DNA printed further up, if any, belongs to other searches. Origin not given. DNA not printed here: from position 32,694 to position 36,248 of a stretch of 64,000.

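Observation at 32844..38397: Low-GC, overlap-coupled TPR-CHAT / orphan / cytoplasmic subtilase operon: candidate undescribed protease-cascade conflict system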

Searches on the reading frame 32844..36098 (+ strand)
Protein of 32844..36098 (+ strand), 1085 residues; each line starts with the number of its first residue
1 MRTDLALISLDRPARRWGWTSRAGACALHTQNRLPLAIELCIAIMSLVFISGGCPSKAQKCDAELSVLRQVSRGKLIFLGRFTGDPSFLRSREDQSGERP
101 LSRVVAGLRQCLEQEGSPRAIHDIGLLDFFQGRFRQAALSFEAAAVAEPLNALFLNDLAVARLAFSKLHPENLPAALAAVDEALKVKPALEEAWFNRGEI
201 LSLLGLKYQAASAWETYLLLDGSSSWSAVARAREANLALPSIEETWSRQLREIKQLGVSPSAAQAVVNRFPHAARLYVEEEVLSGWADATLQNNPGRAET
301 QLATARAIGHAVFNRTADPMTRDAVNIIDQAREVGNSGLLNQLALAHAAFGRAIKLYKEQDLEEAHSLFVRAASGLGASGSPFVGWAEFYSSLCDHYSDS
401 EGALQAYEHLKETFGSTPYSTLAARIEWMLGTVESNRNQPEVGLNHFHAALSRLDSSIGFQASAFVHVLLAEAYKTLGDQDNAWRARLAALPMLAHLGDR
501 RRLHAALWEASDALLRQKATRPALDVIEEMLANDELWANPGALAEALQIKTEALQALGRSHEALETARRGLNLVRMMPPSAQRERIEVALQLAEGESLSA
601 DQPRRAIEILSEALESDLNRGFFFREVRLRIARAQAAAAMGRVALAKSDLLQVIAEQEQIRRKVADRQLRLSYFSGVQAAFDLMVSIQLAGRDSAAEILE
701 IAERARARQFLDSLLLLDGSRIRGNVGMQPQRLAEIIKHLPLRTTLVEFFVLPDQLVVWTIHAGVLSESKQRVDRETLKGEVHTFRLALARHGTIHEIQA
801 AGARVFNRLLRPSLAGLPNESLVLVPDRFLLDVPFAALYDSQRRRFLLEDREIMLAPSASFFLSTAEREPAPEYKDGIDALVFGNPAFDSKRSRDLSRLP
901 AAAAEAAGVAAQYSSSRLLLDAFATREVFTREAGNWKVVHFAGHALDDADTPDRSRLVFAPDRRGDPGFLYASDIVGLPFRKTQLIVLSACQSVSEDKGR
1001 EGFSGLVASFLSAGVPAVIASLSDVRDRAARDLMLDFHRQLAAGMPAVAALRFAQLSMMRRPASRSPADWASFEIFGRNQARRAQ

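Call 7: search_protein_families(library=pfam, proteins=[window:32844-36098:+], max_evalue=0.1)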
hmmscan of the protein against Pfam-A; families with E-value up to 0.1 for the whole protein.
window:32844-36098:+ (1085 aa): 6 families
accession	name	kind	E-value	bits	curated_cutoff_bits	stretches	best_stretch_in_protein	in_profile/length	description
PF12770.12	CHAT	-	5.7e-61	206.9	24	1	800-1077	2-288/289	CHAT domain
PF13371.12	TPR_9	-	0.00096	19.6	35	1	169-232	7-70/73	Tetratricopeptide repeat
PF13432.12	TPR_16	-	0.0084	17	32.7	1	124-164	3-43/65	Tetratricopeptide repeat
PF21292.3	EME1-MUS81_C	-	0.011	16.4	27.4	0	246-276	2-30/74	EME1/MUS81, C-terminal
PF07719.23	TPR_2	-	0.026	15.1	27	0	192-221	2-31/34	Tetratricopeptide repeat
PF13414.12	TPR_11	-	0.038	14.1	26.8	0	173-205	10-42/42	TPR repeat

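Call 8: search_protein_families(library=padloc, proteins=[window:32844-36098:+], max_evalue=0.1)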
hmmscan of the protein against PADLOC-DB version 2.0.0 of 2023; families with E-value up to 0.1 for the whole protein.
window:32844-36098:+ (1085 aa): 0 families

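Call 9: search_protein_families(library=ncbifam, proteins=[window:32844-36098:+], max_evalue=0.1)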
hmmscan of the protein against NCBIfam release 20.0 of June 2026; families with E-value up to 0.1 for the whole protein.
window:32844-36098:+ (1085 aa): 2 families
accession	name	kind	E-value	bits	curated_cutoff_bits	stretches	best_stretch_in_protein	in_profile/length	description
TIGR02521.1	type_IV_pilW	equivalog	0.0084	15.7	154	0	163-216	37-90/234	type IV pilus biogenesis/stability protein PilW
TIGR02552.1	LcrH_SycD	equivalog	0.021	14.6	104.8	1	121-231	21-127/136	SycD/LcrH family type III secretion system chaperone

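Call 44: find_related_loci(query=A3, collection=genome_contigs, flank=7000)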
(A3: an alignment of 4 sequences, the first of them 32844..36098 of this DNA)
Query A3 (1085 aa) in genome_contigs; peptide patterns used: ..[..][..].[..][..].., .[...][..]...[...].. (x = any residue, [..] = any of these).
41 stretches matched a pattern; 6 encode a relative of the query (tblastn E <= 1e-3); 6 distinct loci.
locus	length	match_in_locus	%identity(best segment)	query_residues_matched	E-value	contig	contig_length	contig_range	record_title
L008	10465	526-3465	33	108-1085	3e-123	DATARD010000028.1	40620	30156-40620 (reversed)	MAG TPA_asm: Thermoanaerobaculia bacterium isolate SMAG_U5484 k141_5750549, whole genome shotgun sequence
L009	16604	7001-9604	34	195-1077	4e-97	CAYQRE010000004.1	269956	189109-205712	MAG TPA_asm: uncultured Thermoanaerobaculia bacterium isolate binchicken_co118_28 genome assembly, contig: NODE_11_lengt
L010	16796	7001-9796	28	176-1077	4e-49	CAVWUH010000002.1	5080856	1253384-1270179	MAG: uncultured Acidobacteriota bacterium isolate MFD07386.bin.2.1 genome assembly, contig: contig_10975, whole genome s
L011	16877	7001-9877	28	136-1077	5e-46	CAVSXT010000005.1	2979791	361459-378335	MAG: uncultured Acidobacteriota bacterium isolate MFD05521.bin.1.4 genome assembly, contig: contig_8800, whole genome sh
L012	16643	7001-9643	28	132-1055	6e-45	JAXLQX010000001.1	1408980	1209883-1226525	MAG: Thermoanaerobaculia bacterium isolate STL-ACI14 C1.267.fa-1, whole genome shotgun sequence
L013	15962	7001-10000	32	92-1077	2e-96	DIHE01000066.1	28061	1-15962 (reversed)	MAG TPA_asm: Holophagales bacterium UBA5704 UBA5704_contig_297, whole genome shotgun sequence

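Call 47: search_protein_families(library=pfam, proteins=[L008:4575-5627:+, L008:5778-6761:+, L009:10450-11397:+, L009:11937-13400:+, L010:12387-14696:+, L011:12041-14872:+, L012:9787-10836:+, L012:10884-12086:+, L012:12171-13658:+, L013:4618-6705:+], max_evalue=0.01)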
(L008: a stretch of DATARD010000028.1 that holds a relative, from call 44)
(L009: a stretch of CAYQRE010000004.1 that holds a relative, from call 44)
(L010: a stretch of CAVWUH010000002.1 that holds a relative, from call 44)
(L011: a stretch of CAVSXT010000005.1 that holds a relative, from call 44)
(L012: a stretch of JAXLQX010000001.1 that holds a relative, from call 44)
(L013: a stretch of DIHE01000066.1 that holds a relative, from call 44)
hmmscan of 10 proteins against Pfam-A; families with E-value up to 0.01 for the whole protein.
L008:4575-5627:+ (351 aa): 2 families
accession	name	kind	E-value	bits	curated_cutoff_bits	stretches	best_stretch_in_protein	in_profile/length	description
PF13529.12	Peptidase_C39_2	-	1.1e-08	36.2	24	1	207-323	3-142/143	Peptidase_C39 like family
PF12385.14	Peptidase_C70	-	6.8e-06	26.5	19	1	207-324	7-124/141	Papain-like cysteine protease AvrRpt2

L008:5778-6761:+ (328 aa): 5 families
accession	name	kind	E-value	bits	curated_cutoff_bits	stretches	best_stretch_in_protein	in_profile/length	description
PF03544.19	TonB_C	-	1.1e-13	51.8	24.6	1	239-314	2-78/79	Gram-negative bacterial TonB protein C-terminal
PF13432.12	TPR_16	-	1e-08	35.9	32.7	1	135-191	10-65/65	Tetratricopeptide repeat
PF13424.12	TPR_12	-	0.00024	21.7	30.1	0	120-185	4-73/77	Tetratricopeptide repeat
PF07719.23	TPR_2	-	0.00036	20.9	27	0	161-186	5-30/34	Tetratricopeptide repeat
PF00515.34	TPR_1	-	0.00056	20.1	27.8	0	160-185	4-29/34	Tetratricopeptide repeat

L009:10450-11397:+ (316 aa): 1 family
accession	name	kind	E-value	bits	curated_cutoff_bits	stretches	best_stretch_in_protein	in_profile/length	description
PF00089.32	Trypsin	-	1.5e-14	54.8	20.6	1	107-281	23-202/220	Trypsin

L009:11937-13400:+ (488 aa): 2 families
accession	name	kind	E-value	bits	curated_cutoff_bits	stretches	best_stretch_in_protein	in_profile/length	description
PF13650.11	Asp_protease_2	-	1.1e-05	26.4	24.3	1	253-328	1-79/90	Aspartyl protease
PF13975.11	gag-asp_proteas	-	0.00038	21.4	28.2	1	253-289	1-37/92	gag-polyprotein putative aspartyl protease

L010:12387-14696:+ (770 aa): 1 family
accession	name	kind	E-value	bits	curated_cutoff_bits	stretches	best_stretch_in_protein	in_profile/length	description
PF00656.27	Peptidase_C14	-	2.4e-19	70.4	21.4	1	47-295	1-214/233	Caspase domain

L011:12041-14872:+ (944 aa): 1 family
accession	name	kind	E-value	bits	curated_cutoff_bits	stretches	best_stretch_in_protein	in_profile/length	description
PF18998.6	Flg_new_2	-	1.4e-28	99.1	23.6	3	765-820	15-71/73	Divergent InlB B-repeat domain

L012:9787-10836:+ (350 aa): 0 families

L012:10884-12086:+ (401 aa): 1 family
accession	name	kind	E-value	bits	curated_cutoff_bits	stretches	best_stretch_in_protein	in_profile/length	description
PF12385.14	Peptidase_C70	-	0.0016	18.8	19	1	30-156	9-127/141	Papain-like cysteine protease AvrRpt2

L012:12171-13658:+ (496 aa): 0 families

L013:4618-6705:+ (696 aa): 2 families
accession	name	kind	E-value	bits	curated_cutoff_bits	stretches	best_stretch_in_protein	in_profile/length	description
PF00656.27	Peptidase_C14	-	5.7e-15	56.1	21.4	1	40-298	2-213/233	Caspase domain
PF14326.11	DUF4384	-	7.8e-05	23.1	27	1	572-632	14-80/81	Domain of unknown function (DUF4384)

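Call 59: search_protein_families(library=pfam, proteins=[L009:3642-6299:+, L009:13462-14757:+, L010:5343-6161:-, L010:11430-12410:-, L011:5878-6525:-, L011:2652-5078:-, L012:5620-6444:-, L012:12183-13406:-, L013:10114-12060:-, L013:4-3441:-], max_evalue=0.001)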
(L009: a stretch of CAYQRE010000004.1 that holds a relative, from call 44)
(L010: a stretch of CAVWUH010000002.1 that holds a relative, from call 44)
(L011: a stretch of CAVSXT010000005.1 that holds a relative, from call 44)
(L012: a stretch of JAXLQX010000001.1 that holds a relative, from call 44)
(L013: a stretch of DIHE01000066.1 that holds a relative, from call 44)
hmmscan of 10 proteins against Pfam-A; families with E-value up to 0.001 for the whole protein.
L009:3642-6299:+ (886 aa): 2 families
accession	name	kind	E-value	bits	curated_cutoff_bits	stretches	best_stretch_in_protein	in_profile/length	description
PF12704.14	MacB_PCD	-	7.9e-32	111.7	27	2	100-318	1-206/207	MacB-like periplasmic core domain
PF02687.27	FtsX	-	3.4e-22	79.2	25.5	2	358-475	2-118/120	FtsX-like permease C-terminal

L009:13462-14757:+ (432 aa): 2 families
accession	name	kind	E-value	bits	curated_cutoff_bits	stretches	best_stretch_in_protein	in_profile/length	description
PF01979.26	Amidohydro_1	-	1.9e-59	202.1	25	1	79-429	1-345/345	Amidohydrolase family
PF07969.17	Amidohydro_3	-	3.2e-18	66.9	29.7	2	209-429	229-471/472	Amidohydrolase family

L010:5343-6161:- (273 aa): 0 families

L010:11430-12410:- (327 aa): 1 family
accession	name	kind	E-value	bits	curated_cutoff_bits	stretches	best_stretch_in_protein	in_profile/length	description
PF00656.27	Peptidase_C14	-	2.3e-08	34.5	21.4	1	124-289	45-211/233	Caspase domain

L011:5878-6525:- (216 aa): 3 families
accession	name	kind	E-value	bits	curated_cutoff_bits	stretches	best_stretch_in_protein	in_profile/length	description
PF08281.18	Sigma70_r4_2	-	1.3e-10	41.2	25.7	1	154-204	4-54/54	Sigma-70, region 4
PF04542.20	Sigma70_r2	-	1.7e-07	31.4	24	1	45-109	1-67/71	Sigma-70 region 2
PF04545.22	Sigma70_r4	-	1.2e-05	25.2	24.1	1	157-206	1-50/50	Sigma-70, region 4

L011:2652-5078:- (809 aa): 1 family
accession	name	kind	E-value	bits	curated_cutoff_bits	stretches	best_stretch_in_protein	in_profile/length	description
PF00656.27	Peptidase_C14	-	1.3e-19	71.3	21.4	1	73-332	1-224/233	Caspase domain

L012:5620-6444:- (275 aa): 0 families

L012:12183-13406:- (408 aa): 1 family
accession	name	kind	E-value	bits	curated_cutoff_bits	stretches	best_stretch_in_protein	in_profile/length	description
PF06537.16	DHOR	-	1.1e-30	107.1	22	1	130-408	208-499/499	Di-haem oxidoreductase, putative peroxidase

L013:10114-12060:- (649 aa): 1 family
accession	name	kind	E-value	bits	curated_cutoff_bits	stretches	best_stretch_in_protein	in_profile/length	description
PF05547.17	Peptidase_M6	-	2.3e-26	93.2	22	1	118-351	60-282/294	Immune inhibitor A peptidase M6, catalytic domain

L013:4-3441:- (1146 aa): 2 families
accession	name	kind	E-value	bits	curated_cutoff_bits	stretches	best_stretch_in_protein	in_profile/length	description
PF14312.12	FG-GAP_2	-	5.4e-34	116.6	23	3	816-860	1-45/49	FG-GAP repeat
PF00656.27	Peptidase_C14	-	6.9e-21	75.4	21.4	1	112-366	1-231/233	Caspase domain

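Call 60: search_protein_families(library=pfam, proteins=[L008:6758-7639:-], max_evalue=0.001)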
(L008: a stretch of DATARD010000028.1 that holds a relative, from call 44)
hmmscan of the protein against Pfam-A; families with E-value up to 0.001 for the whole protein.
L008:6758-7639:- (294 aa): 1 family
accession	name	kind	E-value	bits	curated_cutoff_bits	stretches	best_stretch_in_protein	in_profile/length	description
PF00756.26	Esterase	-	1.9e-20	74.2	22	1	64-291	8-250/251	Putative esterase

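Call 72: search_solved_structures(query=A3, max_evalue=0.01)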
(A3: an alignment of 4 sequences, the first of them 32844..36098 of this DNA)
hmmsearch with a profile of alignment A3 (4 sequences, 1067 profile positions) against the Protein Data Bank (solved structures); distinct sequences matched with E-value up to 0.01: 35.
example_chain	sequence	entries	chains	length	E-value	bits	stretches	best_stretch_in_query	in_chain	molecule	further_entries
9qhb_A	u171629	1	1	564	1.4e-37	132.3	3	100-183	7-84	Engineered tetratricopeptide repeat protein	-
9qhc_A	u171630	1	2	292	1.4e-19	72.7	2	112-187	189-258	Engineered tetratricopeptide repeat protein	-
8bu0_A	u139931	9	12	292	9.1e-18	66.7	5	99-183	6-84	Consensus tetratricopeptide repeat protein | Crystal structure of an 8-repeat consensus TPR superhelix with Zinc. | Monomer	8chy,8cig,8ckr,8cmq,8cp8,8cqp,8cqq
8rot_B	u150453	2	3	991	2.8e-11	45.2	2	22-228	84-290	CHAT domain-containing protein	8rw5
7y4i_A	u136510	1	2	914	2.3e-09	38.9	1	99-185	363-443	Probable UDP-N-acetylglucosamine--peptide N-acetylglucosaminyltransferase SPINDLY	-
8dtf_A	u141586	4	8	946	2.7e-09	38.7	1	99-185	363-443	Probable UDP-N-acetylglucosamine--peptide N-acetylglucosaminyltransferase SPINDLY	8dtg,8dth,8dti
2fo7_A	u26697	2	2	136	1.1e-08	36.6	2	106-183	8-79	SYNTHETIC CONSENSUS TPR PROTEIN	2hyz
8ch0_A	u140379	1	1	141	1.6e-08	36.1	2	99-183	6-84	Consensus tetratricopeptide repeat protein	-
8ump_A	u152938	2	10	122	1.6e-07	32.8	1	101-210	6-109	T33-ml35-redesigned-TPR-domain-fold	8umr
7obi_A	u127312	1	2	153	2e-06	29.1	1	98-185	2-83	CTPR-rv4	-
3r9a_B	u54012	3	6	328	6.3e-06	27.5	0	105-198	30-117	Peroxisomal targeting signal 1 receptor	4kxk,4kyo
2c0l_A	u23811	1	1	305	8e-06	27.2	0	106-195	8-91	PEROXISOMAL TARGETING SIGNAL 1 RECEPTOR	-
2c0m_A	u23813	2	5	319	8e-06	27.2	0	105-195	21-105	PEROXISOMAL TARGETING SIGNAL 1 RECEPTOR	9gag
2j9q_A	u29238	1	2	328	8.7e-06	27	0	105-195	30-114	PEROXISOMAL TARGETING SIGNAL 1 RECEPTOR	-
1fch_A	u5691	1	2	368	1.1e-05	26.7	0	105-195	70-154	PEROXISOMAL TARGETING SIGNAL 1 RECEPTOR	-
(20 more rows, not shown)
